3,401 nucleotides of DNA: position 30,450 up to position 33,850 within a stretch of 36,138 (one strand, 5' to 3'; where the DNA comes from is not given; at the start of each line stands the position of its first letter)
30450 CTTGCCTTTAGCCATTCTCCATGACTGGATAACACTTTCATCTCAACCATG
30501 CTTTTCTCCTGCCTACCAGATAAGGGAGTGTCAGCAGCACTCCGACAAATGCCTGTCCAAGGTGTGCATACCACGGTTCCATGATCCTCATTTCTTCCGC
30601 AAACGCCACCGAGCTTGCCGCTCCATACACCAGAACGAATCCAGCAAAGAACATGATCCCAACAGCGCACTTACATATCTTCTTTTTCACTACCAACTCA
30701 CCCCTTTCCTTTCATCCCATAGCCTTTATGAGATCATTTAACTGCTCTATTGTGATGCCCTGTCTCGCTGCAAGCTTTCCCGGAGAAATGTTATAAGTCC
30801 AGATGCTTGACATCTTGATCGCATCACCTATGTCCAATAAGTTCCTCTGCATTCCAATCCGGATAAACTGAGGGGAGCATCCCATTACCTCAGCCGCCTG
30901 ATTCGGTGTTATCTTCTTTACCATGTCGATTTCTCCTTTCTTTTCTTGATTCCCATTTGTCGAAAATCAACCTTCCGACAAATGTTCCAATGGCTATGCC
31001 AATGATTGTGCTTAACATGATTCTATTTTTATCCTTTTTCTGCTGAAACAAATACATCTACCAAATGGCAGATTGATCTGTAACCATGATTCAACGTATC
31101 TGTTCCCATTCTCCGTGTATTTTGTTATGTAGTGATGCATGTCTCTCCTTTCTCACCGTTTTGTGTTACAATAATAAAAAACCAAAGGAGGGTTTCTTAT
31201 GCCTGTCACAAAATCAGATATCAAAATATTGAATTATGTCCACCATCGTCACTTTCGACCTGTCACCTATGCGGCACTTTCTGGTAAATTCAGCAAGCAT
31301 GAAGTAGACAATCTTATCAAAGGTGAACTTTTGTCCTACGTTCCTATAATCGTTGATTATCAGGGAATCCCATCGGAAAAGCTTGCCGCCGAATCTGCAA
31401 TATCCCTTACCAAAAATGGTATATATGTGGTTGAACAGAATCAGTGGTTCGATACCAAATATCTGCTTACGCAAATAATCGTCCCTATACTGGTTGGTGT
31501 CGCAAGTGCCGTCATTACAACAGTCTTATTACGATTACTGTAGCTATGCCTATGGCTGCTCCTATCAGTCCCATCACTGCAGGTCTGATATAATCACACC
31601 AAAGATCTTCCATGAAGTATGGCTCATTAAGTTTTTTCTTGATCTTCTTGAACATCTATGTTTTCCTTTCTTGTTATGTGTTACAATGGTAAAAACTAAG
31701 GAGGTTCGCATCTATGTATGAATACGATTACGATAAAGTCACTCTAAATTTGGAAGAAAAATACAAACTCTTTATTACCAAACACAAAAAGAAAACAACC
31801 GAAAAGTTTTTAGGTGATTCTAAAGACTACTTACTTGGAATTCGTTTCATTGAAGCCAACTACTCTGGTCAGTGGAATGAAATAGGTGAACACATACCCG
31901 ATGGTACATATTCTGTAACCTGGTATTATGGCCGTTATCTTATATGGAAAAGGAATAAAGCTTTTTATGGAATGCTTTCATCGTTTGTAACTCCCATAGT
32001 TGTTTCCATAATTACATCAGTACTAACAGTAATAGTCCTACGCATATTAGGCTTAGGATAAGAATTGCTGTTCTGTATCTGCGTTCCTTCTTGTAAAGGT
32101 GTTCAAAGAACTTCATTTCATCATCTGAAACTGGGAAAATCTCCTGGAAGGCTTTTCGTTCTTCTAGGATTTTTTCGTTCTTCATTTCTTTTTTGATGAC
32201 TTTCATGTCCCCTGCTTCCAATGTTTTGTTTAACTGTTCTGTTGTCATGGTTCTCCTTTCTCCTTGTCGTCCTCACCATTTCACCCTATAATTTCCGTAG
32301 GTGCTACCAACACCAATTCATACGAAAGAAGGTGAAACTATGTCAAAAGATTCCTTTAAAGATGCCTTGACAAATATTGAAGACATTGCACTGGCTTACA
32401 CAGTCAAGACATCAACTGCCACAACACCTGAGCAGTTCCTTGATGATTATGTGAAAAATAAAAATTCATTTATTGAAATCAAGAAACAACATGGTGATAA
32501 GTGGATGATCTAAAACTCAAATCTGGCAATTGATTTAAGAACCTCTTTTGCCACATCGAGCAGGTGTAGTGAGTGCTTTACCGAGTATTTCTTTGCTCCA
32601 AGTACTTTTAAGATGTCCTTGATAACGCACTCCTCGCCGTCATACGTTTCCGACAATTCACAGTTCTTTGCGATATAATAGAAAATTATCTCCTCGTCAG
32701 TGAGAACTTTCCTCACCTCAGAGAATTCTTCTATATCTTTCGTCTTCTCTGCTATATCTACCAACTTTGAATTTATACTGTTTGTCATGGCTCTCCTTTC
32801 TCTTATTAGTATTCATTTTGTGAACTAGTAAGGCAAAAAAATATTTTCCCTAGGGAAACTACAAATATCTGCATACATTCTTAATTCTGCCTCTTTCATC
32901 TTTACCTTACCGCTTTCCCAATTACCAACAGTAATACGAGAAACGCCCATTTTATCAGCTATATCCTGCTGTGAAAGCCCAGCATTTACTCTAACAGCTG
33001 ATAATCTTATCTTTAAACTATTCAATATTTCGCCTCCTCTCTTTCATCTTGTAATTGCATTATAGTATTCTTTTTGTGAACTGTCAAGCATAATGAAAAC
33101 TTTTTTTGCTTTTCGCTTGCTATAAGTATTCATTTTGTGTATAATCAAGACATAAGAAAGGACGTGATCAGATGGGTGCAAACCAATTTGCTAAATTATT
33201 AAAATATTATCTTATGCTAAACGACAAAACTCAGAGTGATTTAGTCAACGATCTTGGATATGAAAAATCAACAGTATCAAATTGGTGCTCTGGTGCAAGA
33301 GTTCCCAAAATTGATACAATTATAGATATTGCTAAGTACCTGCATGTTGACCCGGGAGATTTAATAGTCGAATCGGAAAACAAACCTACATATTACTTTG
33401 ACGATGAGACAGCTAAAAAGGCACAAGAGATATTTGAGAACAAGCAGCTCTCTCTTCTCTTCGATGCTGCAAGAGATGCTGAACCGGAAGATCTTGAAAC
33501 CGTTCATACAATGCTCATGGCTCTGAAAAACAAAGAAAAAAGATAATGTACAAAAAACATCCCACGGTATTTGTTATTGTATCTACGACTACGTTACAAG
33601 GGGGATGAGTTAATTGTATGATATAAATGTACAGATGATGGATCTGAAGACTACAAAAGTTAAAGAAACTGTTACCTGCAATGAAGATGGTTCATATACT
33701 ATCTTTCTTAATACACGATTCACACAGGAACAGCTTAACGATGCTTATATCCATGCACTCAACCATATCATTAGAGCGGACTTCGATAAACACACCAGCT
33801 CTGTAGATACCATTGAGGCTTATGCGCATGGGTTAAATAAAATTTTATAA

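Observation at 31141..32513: Alternating-strand zipper of six small genes: three promoter-equipped morons interleaved with early genes, with 3' ends overlapping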

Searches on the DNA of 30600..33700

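Call 73: search_rna_families(source=window, start=30600, end=33700, threshold=evalue, max_evalue=1)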
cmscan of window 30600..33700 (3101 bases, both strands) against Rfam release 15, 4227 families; matches with E-value up to 1: 1.
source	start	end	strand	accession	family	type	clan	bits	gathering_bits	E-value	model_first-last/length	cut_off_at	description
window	32419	32504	+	RF00805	mir-351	Gene; miRNA;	-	19.5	70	0.94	1-75/75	no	mir-351 microRNA precursor family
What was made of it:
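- On Type I toxin-antitoxin: No Rfam match (call 73).
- No Rfam family matched (call 73).
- Tried and rejected: Rfam on 30600-33700 (call 73).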
